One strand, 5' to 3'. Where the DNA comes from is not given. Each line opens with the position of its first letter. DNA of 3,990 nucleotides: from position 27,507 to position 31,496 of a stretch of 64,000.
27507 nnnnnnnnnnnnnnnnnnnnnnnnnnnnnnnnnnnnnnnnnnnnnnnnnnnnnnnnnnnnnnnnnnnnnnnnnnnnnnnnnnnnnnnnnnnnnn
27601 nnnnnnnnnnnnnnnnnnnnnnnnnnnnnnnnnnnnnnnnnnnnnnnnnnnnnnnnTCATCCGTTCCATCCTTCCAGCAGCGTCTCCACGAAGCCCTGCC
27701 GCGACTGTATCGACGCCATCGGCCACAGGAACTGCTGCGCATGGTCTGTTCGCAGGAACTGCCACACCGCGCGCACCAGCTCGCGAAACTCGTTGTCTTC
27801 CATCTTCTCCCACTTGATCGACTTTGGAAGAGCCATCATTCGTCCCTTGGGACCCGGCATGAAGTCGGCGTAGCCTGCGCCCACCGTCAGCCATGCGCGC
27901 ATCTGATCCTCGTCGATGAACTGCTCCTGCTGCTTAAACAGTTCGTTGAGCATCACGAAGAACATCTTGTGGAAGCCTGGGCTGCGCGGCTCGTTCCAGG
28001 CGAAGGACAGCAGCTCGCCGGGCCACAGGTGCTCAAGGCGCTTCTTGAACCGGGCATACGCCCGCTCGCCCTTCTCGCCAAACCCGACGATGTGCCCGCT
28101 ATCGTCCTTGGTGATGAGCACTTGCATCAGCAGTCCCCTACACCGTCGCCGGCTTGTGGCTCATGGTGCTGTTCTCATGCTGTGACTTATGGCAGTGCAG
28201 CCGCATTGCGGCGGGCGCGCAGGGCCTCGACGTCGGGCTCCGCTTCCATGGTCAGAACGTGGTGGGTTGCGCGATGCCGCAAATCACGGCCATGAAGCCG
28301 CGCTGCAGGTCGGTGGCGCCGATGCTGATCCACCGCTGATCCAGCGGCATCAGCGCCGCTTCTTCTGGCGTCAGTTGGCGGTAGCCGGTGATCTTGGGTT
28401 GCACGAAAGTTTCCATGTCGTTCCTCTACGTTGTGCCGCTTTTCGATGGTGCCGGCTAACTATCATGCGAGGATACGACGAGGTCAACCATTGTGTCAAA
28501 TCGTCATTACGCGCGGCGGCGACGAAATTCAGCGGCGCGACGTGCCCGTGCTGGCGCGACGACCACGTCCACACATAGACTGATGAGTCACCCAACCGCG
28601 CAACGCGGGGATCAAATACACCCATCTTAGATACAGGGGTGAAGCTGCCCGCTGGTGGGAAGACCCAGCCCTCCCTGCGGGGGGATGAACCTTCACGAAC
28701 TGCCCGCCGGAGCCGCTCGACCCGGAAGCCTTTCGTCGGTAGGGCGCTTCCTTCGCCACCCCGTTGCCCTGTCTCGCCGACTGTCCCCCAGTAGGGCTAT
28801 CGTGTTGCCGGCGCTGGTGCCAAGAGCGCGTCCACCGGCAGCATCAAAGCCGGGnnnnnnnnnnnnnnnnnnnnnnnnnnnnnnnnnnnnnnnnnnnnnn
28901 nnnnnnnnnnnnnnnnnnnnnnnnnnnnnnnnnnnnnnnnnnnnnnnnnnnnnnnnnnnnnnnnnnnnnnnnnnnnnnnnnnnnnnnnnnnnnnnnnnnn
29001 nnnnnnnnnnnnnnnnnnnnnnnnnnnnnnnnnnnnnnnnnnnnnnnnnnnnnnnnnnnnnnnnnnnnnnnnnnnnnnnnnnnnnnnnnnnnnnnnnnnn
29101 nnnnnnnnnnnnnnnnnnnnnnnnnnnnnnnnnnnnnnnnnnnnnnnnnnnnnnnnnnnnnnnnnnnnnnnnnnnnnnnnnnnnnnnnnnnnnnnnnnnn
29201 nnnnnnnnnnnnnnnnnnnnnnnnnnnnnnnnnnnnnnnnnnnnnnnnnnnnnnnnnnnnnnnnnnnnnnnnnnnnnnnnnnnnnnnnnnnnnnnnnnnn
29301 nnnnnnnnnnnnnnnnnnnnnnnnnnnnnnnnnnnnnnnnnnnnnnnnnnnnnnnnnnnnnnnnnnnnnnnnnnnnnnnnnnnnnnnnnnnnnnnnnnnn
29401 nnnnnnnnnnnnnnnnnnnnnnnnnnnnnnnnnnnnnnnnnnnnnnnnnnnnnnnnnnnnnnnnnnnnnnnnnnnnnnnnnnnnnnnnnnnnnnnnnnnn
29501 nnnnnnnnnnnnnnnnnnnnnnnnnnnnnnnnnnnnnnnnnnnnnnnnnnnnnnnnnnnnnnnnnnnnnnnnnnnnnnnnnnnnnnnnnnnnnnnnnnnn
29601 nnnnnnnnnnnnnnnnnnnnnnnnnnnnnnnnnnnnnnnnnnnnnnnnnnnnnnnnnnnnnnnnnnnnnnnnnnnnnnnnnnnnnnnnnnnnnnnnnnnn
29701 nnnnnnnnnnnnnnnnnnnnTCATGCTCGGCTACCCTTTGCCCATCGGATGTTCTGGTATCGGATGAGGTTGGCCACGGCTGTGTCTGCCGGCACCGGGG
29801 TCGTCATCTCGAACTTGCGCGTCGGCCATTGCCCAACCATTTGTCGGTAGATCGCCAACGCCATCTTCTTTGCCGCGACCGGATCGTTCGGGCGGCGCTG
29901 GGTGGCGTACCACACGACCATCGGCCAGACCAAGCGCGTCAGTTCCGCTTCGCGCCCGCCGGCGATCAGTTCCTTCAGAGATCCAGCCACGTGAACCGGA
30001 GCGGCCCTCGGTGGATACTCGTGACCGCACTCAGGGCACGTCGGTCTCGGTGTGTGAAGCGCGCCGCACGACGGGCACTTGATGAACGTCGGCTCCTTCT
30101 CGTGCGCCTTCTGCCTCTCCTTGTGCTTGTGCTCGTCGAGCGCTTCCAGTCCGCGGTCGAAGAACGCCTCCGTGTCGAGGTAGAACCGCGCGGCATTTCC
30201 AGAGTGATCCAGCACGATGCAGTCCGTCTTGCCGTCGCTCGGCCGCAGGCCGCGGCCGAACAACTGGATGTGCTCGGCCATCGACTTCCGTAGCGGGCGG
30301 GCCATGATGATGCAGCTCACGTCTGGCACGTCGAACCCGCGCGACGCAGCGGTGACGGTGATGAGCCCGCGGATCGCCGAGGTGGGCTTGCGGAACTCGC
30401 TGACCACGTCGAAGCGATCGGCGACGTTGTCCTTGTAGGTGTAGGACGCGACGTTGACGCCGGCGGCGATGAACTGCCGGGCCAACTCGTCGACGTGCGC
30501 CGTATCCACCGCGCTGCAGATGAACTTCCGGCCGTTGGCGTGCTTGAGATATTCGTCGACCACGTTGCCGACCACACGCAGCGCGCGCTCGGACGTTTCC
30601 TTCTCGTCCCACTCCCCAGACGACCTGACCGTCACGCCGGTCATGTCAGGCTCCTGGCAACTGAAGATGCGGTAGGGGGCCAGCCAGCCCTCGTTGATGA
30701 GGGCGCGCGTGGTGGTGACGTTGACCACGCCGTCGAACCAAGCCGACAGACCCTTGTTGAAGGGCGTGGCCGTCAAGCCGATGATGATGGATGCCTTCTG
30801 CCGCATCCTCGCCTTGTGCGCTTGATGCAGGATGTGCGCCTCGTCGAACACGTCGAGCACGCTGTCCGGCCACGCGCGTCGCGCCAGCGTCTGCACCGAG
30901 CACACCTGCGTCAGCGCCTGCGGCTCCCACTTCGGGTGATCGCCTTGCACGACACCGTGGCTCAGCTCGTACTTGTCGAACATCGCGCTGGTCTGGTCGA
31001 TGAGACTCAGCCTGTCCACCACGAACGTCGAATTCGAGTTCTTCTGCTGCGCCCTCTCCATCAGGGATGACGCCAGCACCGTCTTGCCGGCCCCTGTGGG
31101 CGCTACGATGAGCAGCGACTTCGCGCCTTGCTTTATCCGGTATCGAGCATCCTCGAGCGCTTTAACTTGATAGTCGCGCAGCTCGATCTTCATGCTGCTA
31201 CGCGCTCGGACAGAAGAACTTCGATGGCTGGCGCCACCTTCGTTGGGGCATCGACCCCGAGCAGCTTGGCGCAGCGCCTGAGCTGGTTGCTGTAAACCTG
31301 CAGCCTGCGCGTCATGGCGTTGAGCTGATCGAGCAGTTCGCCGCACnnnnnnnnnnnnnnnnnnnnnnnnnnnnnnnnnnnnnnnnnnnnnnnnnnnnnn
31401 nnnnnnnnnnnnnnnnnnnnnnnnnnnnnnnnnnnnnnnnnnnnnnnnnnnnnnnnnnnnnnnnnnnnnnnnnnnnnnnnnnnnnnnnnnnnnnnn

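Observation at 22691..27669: Integron-type attC (59-be)-like cassette array inside the phage early operon, with no integrase in the window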

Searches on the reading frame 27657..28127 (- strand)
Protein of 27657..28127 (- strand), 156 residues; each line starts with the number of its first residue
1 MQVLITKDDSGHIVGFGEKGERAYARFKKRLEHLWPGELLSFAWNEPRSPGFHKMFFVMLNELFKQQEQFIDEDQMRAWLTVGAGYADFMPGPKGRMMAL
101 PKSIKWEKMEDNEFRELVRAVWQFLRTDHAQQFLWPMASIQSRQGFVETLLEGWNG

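Call 11: search_protein_families(library=phrogs, proteins=[window:27657-28127:-])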
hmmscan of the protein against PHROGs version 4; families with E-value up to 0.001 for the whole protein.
window:27657-28127:- (156 aa): 1 family
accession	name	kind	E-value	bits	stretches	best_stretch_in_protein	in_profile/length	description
phrog_319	-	DNA, RNA and nucleotide metabolism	2.1e-18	67.5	1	30-125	24-132/159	NinB/ Orf homologous recombination mediator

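Call 93: find_related_loci(query=window:27657-28127:-, collection=metagenome_contigs, flank=10000)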
Query window:27657-28127:- (156 aa) in metagenome_contigs; peptide patterns used: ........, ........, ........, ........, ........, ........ (x = any residue, [..] = any of these).
74 stretches matched a pattern, but none encodes a relative of the query by tblastn (E <= 1e-3).

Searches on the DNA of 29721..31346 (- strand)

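Call 53: search_with_rna_model(model_id=R1, sources=[L011, L012, L001], filters=off, max_evalue=1, show_alignments=0)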
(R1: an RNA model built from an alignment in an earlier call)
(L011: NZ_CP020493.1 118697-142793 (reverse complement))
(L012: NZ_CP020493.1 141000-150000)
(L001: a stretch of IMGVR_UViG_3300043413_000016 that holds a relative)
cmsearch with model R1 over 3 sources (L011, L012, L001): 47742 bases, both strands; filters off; matches with E-value up to 1: 9.
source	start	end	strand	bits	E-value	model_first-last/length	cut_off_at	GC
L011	808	867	+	52.3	1.4e-10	1-47/47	no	0.55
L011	12011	12070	+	52.3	1.4e-10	1-47/47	no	0.55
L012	928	987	-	52.3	1.4e-10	1-47/47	no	0.55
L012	3333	3392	-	50.7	3.6e-10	1-47/47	no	0.63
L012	4189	4248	-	47.7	2e-09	1-47/47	no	0.57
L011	1319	1378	+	44.5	1.3e-08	1-47/47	no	0.53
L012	417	476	-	44.5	1.3e-08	1-47/47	no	0.53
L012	1789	1848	-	27.5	0.00023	6-42/47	no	0.62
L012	4867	4927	-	23.1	0.003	6-42/47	no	0.52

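Call 60: search_with_rna_model(model_id=R2, sources=[L011, L012, L001, L005, L002], filters=off, max_evalue=1)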
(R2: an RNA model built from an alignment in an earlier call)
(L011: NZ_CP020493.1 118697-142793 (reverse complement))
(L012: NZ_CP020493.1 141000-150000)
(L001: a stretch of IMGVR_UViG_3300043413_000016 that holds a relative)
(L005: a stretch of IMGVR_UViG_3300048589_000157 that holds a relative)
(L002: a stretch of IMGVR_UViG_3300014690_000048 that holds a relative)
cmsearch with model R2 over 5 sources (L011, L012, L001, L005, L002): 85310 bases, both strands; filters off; matches with E-value up to 1: 13.
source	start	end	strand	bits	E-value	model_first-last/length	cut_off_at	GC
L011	808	867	+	54.9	6.4e-11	1-49/49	no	0.55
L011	12011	12070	+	54.9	6.4e-11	1-49/49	no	0.55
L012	928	987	-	54.9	6.4e-11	1-49/49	no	0.55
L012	3333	3392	-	52.9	2.1e-10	1-49/49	no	0.63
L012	1784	1853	-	50.1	1e-09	1-49/49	no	0.6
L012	4189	4248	-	48.8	2.1e-09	1-49/49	no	0.57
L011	1319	1378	+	47.1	5.6e-09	1-49/49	no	0.53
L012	417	476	-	47.1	5.6e-09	1-49/49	no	0.53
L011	11120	11214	+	44.4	2.6e-08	1-49/49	no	0.55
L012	4862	4932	-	42.6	7.9e-08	1-49/49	no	0.52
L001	1077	1170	+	33.8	1.2e-05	1-49/49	no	0.59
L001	1921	2024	+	28.2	0.0003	1-49/49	no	0.66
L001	668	771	+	20.9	0.02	1-49/49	no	0.68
